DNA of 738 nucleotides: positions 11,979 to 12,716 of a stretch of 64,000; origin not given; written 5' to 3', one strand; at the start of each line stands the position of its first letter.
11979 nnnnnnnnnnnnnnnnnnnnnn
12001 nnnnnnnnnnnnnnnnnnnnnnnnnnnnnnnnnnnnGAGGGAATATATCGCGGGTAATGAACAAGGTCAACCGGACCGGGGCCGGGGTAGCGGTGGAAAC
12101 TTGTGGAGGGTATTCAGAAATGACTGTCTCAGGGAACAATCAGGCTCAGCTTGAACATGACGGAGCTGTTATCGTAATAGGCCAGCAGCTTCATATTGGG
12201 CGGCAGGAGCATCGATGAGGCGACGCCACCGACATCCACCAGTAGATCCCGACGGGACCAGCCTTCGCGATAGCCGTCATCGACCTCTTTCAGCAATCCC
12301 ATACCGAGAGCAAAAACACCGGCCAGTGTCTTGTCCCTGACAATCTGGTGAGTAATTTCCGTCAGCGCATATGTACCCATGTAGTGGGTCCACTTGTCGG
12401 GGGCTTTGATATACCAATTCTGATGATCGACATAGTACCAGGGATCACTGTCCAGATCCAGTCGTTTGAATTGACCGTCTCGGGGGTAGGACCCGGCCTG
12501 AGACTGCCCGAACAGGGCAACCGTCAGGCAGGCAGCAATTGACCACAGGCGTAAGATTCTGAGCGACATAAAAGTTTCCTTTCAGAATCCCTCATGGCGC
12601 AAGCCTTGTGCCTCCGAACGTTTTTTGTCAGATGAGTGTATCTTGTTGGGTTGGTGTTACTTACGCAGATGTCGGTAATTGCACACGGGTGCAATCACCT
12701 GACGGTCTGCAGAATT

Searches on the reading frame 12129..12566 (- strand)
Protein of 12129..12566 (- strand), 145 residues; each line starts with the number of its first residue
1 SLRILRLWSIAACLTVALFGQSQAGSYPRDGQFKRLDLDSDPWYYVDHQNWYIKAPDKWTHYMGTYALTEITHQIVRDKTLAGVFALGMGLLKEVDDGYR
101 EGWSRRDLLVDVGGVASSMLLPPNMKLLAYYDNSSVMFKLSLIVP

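Call 15: search_protein_families(library=pfam, proteins=[window:12129-12566:-], max_evalue=0.001)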
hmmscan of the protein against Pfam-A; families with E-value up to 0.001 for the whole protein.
window:12129-12566:- (145 aa): 1 family
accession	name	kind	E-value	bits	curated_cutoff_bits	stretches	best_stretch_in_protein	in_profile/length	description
PF10043.14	DUF2279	-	0.00017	22.6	28.6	1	56-121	14-89/91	Predicted periplasmic lipoprotein (DUF2279)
